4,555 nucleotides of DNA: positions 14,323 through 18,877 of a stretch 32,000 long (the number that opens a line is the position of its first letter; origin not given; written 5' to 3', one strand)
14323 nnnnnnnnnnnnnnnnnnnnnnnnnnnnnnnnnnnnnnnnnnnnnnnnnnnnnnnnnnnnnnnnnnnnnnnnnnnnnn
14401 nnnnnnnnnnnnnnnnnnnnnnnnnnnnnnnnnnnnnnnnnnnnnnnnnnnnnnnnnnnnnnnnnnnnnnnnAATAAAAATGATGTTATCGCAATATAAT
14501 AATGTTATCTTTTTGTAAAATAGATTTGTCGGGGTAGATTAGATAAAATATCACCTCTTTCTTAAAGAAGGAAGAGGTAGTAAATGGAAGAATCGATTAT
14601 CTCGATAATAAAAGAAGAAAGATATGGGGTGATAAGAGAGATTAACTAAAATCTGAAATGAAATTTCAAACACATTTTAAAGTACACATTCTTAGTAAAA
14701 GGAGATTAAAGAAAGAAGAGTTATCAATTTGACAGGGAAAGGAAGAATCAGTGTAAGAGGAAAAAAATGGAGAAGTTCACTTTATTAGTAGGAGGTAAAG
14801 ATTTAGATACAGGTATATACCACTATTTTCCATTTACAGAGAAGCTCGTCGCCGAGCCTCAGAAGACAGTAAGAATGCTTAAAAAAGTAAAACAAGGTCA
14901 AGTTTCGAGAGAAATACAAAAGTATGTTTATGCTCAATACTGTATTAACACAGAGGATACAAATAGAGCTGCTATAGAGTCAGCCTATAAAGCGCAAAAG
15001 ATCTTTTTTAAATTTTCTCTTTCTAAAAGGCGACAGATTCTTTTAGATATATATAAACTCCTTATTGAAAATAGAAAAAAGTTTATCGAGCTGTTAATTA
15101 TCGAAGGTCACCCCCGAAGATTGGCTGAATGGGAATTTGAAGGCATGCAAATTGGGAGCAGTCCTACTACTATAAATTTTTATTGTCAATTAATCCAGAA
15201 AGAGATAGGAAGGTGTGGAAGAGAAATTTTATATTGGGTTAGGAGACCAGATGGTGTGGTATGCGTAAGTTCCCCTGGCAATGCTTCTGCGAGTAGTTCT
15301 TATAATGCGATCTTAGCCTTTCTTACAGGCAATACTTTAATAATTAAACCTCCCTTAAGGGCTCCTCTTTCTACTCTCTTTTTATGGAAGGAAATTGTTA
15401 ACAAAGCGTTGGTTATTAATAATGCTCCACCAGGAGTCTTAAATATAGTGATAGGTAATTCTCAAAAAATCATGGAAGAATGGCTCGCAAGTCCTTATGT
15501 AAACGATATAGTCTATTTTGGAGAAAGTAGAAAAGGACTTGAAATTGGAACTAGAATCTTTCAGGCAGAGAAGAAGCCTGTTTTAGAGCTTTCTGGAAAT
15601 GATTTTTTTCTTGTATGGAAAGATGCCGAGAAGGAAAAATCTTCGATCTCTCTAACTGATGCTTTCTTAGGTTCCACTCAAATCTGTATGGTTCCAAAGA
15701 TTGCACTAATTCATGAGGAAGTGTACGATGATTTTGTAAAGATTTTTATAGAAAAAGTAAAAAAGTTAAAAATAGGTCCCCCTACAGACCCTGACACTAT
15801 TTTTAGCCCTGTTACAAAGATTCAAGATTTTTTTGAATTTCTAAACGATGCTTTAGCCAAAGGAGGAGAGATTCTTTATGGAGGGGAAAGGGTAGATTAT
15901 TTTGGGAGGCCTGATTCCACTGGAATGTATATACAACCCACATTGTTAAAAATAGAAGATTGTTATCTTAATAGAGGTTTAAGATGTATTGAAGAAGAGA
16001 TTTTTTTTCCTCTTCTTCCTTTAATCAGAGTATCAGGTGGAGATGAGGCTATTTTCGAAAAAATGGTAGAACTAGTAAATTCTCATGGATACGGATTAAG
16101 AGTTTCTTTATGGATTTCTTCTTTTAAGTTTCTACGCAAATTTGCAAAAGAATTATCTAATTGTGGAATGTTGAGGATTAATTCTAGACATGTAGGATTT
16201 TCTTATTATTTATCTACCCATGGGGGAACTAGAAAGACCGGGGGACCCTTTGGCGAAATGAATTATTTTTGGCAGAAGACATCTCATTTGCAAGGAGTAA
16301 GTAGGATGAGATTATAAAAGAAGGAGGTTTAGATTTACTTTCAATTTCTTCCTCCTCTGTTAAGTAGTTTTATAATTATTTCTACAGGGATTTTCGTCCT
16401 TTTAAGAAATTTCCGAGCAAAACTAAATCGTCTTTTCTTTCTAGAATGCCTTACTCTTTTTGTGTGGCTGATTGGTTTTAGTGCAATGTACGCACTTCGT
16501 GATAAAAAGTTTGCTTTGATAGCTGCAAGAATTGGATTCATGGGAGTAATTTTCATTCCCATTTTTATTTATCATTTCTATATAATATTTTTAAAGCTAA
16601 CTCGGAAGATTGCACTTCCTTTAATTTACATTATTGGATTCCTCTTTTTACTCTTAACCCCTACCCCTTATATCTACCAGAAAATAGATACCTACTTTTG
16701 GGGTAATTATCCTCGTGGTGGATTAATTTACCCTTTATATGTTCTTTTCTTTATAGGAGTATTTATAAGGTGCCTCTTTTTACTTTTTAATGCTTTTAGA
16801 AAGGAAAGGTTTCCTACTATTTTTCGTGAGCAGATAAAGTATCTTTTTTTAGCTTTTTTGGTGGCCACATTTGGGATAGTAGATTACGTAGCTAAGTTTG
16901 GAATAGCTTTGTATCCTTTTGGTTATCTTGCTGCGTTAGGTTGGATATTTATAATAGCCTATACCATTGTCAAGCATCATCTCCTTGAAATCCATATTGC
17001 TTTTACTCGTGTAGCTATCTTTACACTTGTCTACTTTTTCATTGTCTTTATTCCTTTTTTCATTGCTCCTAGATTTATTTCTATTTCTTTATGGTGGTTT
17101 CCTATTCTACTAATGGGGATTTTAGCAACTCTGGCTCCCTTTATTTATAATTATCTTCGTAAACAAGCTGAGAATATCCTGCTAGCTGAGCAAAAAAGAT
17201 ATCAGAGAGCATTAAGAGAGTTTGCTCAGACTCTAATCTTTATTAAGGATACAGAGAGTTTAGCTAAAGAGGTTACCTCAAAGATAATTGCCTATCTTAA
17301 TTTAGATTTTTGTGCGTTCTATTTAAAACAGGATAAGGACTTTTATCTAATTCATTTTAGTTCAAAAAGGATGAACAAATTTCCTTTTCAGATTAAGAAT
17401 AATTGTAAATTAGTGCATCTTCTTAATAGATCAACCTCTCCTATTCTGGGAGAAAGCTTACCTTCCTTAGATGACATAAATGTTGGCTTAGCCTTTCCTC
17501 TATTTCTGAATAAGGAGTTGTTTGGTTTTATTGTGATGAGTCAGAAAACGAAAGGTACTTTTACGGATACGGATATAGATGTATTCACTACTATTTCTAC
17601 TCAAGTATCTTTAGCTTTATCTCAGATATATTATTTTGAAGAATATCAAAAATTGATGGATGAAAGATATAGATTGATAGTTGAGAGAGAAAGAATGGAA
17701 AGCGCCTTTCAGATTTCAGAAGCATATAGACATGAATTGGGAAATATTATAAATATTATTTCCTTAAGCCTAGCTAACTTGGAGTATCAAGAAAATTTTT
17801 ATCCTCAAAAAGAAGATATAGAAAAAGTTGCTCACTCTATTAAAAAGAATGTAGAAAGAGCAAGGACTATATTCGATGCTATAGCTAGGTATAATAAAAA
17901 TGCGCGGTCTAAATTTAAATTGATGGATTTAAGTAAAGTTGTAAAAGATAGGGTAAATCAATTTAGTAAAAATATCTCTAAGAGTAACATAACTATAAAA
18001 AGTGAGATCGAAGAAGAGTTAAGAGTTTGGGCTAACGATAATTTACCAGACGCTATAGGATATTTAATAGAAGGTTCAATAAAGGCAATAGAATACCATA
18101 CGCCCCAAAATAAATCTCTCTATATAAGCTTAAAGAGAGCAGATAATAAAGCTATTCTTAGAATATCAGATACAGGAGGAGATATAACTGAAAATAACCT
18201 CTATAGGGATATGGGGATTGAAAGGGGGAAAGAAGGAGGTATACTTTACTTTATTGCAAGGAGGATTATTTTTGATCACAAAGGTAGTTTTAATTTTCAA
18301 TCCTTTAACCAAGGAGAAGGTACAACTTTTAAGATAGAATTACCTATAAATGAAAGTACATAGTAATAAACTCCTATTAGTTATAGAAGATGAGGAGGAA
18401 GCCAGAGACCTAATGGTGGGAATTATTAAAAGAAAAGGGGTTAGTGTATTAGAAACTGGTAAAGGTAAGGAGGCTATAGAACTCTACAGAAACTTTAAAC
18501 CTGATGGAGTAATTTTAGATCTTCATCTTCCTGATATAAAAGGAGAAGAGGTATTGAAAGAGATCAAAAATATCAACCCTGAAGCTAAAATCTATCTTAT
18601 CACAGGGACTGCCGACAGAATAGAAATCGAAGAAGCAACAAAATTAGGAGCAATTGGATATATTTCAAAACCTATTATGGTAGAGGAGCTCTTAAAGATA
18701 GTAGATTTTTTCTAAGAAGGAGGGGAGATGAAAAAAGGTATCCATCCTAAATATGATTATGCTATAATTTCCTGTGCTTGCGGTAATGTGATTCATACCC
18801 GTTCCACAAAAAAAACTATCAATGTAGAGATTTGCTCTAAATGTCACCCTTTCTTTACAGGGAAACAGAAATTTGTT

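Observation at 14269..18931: Perfect 204-bp direct duplication of the entire rpmE CDS brackets a 4.25-kb cassette inside the rho-rpmE-prfA-prmC-murA backbone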

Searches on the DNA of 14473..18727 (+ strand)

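Call 54: search_dna_similar(query=window:14473-18727:+, collection=plasmids, mode=distant, max_rows=5)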
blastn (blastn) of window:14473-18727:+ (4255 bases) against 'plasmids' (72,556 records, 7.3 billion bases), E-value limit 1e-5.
No match.

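Call 55: search_dna_similar(query=window:14473-18727:+, collection=phages, mode=distant, max_rows=5)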
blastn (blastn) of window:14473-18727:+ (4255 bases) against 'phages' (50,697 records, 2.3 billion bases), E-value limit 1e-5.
No match.
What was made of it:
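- No plasmid or phage similarity was found (calls 54, 55). It has no plasmid or phage similarity (calls 54, 55).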

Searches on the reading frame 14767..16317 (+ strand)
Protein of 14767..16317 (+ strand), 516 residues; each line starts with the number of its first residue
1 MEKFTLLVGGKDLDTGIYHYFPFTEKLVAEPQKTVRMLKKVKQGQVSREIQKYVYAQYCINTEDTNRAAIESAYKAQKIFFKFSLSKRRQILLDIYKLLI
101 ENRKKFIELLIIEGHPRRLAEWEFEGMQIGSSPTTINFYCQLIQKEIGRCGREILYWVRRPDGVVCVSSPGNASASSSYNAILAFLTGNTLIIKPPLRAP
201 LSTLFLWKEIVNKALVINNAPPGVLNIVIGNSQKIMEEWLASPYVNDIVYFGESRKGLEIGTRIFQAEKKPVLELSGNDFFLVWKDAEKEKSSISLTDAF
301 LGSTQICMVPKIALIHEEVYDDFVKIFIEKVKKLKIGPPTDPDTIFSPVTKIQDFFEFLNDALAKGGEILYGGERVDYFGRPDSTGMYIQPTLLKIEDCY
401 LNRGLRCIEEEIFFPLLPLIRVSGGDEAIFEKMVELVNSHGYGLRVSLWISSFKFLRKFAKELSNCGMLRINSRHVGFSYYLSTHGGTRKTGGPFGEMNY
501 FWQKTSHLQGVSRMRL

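Call 7: search_protein_families(library=pfam, proteins=[window:14767-16317:+])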
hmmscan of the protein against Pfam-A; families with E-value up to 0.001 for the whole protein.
window:14767-16317:+ (516 aa): 1 family
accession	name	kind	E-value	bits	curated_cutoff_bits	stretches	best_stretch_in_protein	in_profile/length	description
PF00171.27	Aldedh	-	1.8e-64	218.5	23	1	53-493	18-443/461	Aldehyde dehydrogenase family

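Call 8: find_encoding_contigs(protein=window:14767-16317:+, flank=10000, max_places=10)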
Protein window:14767-16317:+ (516 aa): 3 contigs read that carry it; 2 places shown.
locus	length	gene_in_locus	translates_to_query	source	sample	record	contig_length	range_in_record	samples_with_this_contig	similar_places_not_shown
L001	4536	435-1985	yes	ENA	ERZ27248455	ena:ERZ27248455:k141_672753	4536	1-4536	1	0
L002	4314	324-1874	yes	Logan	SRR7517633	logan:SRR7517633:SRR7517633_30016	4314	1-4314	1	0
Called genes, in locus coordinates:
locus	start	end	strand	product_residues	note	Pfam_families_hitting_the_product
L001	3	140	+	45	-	?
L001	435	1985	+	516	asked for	PF00171:Aldedh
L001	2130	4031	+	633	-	PF01590:GAF (weak), PF13185:GAF_2 (weak), PF13492:GAF_3 (weak), PF02518:HATPase_c (weak)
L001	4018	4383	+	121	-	PF00072:Response_reg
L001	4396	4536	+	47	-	?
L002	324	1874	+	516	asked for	PF00171:Aldedh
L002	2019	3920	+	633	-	PF01590:GAF (weak), PF13185:GAF_2 (weak), PF13492:GAF_3 (weak), PF02518:HATPase_c (weak)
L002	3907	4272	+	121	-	PF00072:Response_reg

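Call 50: find_homologous_proteins(query=window:14767-16317:+, max_evalue=1e-30)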
Query window:14767-16317:+ (516 aa): 729 proteins with E <= 1e-30 among 8000 candidates; the best 120 are listed.
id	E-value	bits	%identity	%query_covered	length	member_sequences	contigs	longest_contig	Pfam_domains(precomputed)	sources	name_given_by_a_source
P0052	0.0e+0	1167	98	100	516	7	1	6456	PF00171.28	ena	-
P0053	1.7e-252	857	68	99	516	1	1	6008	PF00171.28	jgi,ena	-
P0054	3.8e-246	836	68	99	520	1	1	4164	PF00171.28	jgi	jgi:acyl-CoA reductase-like NAD-dependent aldehyde dehydrogenase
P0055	1.2e-244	831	68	100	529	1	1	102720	PF00171.28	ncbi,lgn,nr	ncbi:MAG: aldehyde dehydrogenase family protein [Candidatus Omnitrophica bacterium]|nr:aldehyde dehy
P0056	9.2e-243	824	68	99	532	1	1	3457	PF00171.28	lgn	-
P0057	1.3e-242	824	67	100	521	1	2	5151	PF00171.28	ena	-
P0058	2.5e-242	823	68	100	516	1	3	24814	PF00171.28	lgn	-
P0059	2.7e-241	820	67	100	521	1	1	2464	PF00171.28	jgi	-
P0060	1.4e-237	807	64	100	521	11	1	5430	PF00171.28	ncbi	-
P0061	4.7e-237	806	65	100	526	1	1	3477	PF00171.28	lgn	-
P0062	9.4e-236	801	65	100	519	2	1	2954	PF00171.28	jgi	-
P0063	4.4e-235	799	65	100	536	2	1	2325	PF00171.28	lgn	-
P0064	7.5e-235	798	64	99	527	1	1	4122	PF00171.28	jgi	jgi:acyl-CoA reductase-like NAD-dependent aldehyde dehydrogenase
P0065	3.4e-233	793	64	100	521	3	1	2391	PF00171.28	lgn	-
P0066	3.8e-233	793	65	99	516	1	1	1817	PF00171.28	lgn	-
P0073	6.8e-231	785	64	100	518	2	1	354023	PF00171.28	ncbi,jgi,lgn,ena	ncbi:MAG: aldehyde dehydrogenase [Candidatus Omnitrophota bacterium]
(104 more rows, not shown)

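Call 51: find_encoding_contigs(protein=P0055, flank=7000, max_places=2)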
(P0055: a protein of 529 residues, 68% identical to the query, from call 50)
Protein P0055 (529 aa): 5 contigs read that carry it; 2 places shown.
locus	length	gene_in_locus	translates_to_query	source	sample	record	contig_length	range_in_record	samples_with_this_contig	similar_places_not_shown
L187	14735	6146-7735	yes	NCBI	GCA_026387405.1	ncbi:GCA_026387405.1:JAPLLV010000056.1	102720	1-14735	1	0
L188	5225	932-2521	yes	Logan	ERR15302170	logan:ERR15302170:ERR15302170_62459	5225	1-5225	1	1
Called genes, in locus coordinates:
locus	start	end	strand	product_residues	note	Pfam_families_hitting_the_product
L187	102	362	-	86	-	-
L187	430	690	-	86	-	-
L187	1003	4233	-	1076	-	-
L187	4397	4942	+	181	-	PF01909:NTP_transf_2, PF18765:Polbeta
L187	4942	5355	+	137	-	-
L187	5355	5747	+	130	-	PF00072:Response_reg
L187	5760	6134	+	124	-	PF23198:PDE8A_N (weak), PF00072:Response_reg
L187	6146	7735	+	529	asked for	PF00171:Aldedh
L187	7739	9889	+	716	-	PF16927:HisKA_7TM, PF01590:GAF, PF13185:GAF_2, PF13492:GAF_3, PF02518:HATPase_c, PF13589:HATPase_c_3 (faint)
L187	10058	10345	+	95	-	PF02686:GatC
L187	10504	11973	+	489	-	PF01425:Amidase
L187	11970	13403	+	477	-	PF02934:GatB_N, PF02637:GatB_Yqey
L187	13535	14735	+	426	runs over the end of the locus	PF22694:CtpB_N-like, PF00595:PDZ, PF13180:PDZ_2, PF17820:PDZ_6, PF03572:Peptidase_S41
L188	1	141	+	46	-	?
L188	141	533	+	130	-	PF00072:Response_reg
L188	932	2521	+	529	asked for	PF00171:Aldedh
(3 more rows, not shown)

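Call 52: find_encoding_contigs(protein=P0073, flank=7000, max_places=2)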
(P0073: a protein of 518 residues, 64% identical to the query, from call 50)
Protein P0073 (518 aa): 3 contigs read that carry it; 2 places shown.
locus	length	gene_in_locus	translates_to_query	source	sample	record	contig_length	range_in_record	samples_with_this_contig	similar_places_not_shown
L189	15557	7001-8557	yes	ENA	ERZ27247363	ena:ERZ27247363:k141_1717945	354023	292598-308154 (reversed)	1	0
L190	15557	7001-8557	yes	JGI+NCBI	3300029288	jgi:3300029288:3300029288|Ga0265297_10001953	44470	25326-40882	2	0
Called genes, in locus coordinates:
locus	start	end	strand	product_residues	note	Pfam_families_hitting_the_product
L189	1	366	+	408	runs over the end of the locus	PF00483:NTP_transferase, PF24894:Hexapep_GlmU, PF25084:LbH_EIF2B, PF25087:GMPPB_C (weak), PF25247:LbH_GLGC (faint)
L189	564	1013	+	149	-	PF00583:Acetyltransf_1, PF13673:Acetyltransf_10, PF13508:Acetyltransf_7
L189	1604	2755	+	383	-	PF02771:Acyl-CoA_dh_N, PF22924:ACOX_C_alpha1 (faint), PF02770:Acyl-CoA_dh_M, PF00441:Acyl-CoA_dh_1, PF08028:Acyl-CoA_dh_2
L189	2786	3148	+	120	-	PF07238:PilZ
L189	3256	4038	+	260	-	PF01012:ETF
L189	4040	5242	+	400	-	PF00037:Fer4, PF12837:Fer4_6 (weak), PF12838:Fer4_7, PF13187:Fer4_9, PF13237:Fer4_10, PF14697:Fer4_21 (weak), PF01012:ETF, PF00766:ETF_alpha, +6 more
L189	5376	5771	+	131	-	PF07238:PilZ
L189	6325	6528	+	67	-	PF12728:HTH_17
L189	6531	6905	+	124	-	PF23198:PDE8A_N (weak), PF00072:Response_reg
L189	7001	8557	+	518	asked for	PF00171:Aldedh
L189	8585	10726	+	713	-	PF16927:HisKA_7TM, PF01590:GAF (faint), PF13185:GAF_2, PF13492:GAF_3, PF02518:HATPase_c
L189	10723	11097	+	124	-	PF23198:PDE8A_N, PF00072:Response_reg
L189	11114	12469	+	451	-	PF07238:PilZ, PF12147:Methyltransf_20 (weak), PF13649:Methyltransf_25 (weak)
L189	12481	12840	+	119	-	PF00072:Response_reg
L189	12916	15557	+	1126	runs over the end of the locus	PF02463:SMC_N, PF13175:AAA_15, PF13304:AAA_21 (weak), PF13476:AAA_23, PF24161:CCDC39 (faint), PF13304:AAA_21 (weak)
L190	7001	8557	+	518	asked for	PF00171:Aldedh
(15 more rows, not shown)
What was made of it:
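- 14767..16317 (+): Aldehyde dehydrogenase, the enzyme of variable module B. Homologues at 60-68% identity sit next to 7TM kinases at other loci in Omnitrophota (calls 50-52).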
